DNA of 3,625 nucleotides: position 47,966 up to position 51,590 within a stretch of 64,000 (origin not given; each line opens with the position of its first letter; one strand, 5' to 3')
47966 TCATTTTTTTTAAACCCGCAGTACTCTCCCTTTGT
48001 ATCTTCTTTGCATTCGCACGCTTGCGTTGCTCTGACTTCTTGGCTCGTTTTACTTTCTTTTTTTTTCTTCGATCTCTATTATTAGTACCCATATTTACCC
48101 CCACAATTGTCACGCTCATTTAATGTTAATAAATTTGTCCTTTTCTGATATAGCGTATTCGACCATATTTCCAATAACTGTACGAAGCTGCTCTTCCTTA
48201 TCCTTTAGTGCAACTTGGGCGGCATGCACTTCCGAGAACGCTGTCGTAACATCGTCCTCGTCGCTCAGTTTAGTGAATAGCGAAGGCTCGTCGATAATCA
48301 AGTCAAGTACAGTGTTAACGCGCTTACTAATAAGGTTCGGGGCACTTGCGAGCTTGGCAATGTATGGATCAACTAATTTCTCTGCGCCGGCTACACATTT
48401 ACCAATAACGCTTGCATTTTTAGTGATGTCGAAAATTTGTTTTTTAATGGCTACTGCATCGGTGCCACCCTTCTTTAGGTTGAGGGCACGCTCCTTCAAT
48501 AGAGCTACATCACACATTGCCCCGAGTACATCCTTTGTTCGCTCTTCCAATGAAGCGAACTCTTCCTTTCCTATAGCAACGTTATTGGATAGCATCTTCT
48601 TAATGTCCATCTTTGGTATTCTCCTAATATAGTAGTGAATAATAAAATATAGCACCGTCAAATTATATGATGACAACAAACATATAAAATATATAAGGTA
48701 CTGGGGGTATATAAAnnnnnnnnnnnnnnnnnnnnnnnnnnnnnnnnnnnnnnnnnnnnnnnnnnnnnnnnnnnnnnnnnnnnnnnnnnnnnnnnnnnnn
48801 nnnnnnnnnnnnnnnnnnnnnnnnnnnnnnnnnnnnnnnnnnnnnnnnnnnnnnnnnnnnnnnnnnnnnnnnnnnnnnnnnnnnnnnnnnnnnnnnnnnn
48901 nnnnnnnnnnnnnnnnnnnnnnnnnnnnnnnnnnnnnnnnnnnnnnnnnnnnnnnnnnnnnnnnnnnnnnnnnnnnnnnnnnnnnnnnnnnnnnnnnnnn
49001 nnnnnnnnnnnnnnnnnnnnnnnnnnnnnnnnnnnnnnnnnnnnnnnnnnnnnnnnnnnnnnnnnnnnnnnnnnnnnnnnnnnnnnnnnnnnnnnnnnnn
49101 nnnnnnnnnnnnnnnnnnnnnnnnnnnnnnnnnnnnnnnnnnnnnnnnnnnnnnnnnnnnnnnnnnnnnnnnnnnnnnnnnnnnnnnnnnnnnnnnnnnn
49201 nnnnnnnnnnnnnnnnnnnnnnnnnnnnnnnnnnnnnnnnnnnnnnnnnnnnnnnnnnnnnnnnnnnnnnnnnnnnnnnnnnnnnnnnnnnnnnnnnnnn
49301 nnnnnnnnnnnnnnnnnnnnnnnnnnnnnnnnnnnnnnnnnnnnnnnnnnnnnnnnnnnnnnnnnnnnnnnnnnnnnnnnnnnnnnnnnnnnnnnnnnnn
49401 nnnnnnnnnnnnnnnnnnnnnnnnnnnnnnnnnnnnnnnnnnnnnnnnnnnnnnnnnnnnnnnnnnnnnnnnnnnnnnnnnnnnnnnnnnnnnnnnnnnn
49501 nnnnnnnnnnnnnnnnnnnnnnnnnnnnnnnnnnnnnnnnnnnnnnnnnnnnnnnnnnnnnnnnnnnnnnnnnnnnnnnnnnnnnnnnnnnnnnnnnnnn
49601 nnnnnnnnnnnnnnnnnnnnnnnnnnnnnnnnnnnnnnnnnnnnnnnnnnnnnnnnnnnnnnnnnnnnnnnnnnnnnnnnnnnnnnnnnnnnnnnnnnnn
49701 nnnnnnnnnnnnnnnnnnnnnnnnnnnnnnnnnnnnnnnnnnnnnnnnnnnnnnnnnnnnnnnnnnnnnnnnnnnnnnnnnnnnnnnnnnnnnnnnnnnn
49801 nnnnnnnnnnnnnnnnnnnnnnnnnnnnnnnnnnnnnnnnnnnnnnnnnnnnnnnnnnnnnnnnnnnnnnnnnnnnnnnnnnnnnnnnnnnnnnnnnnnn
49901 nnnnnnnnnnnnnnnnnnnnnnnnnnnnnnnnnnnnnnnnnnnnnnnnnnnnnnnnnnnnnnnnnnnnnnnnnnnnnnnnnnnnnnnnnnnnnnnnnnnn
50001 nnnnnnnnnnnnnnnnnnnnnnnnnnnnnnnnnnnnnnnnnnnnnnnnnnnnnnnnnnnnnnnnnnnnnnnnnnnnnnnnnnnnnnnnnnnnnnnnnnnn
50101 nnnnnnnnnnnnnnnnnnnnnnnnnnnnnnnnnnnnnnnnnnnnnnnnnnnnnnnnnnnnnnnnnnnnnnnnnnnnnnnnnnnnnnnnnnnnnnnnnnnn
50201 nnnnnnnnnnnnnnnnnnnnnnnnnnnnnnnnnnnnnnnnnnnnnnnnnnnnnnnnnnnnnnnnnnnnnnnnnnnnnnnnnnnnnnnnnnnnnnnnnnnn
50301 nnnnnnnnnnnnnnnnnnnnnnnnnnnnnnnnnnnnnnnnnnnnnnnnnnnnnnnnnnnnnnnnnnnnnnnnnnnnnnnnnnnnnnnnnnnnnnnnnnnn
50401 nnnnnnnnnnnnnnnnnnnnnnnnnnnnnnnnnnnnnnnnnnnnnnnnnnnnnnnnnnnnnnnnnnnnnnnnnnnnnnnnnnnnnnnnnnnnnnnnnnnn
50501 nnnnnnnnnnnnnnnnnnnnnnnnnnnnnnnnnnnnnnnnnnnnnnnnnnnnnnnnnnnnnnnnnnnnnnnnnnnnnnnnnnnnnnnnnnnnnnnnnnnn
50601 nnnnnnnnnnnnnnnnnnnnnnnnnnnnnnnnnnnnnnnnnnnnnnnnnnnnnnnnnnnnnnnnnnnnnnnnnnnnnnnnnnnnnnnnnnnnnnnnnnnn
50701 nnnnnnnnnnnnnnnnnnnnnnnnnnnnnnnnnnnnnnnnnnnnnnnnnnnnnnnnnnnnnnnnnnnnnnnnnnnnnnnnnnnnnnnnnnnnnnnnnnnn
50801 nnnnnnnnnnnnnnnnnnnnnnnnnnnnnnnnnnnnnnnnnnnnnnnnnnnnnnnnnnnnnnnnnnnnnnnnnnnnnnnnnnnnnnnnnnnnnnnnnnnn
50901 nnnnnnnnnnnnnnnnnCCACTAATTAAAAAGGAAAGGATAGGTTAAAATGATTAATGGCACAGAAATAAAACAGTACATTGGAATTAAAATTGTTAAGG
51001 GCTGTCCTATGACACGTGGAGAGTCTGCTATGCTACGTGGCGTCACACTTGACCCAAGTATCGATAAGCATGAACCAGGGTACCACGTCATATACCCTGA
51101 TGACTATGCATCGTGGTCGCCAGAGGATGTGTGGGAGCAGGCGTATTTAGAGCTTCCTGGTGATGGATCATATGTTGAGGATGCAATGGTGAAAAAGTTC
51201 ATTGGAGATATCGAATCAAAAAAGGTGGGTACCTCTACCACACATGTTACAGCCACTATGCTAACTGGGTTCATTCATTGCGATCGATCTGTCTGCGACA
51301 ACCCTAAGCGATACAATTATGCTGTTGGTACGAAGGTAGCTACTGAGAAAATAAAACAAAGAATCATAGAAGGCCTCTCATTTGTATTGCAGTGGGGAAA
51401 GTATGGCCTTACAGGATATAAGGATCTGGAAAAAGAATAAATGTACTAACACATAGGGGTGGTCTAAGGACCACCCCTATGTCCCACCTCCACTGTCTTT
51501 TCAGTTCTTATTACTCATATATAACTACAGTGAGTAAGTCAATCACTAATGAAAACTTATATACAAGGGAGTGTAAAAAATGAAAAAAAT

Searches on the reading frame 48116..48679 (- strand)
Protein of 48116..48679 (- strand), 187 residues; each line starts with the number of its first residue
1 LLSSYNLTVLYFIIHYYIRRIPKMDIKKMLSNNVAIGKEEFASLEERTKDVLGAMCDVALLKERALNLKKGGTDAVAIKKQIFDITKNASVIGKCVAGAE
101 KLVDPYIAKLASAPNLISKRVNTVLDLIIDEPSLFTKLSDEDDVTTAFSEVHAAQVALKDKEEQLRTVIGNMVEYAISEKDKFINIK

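Call 15: search_protein_families(library=pfam, proteins=[window:48116-48679:-], max_evalue=0.01)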
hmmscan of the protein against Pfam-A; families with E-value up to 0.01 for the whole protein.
window:48116-48679:- (187 aa): 0 families

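Call 58: search_protein_families(library=phrogs, proteins=[window:48116-48679:-], max_evalue=0.001)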
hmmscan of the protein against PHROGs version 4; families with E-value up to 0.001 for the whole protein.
window:48116-48679:- (187 aa): 0 families

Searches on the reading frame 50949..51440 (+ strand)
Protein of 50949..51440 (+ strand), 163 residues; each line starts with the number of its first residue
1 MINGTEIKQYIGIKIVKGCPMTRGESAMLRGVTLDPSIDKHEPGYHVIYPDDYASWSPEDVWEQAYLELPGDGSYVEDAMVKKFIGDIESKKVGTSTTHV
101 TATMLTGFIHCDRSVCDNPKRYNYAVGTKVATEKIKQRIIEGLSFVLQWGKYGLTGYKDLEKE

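Call 15: search_protein_families(library=pfam, proteins=[window:50949-51440:+], max_evalue=0.01)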
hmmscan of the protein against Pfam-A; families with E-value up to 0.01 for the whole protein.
window:50949-51440:+ (163 aa): 1 family
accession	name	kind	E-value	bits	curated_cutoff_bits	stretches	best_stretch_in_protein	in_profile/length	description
PF13876.11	Phage_gp49_66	-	5.6e-06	27.2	27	1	79-147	4-78/82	Phage protein (N4 Gp49/phage Sf6 gene 66) family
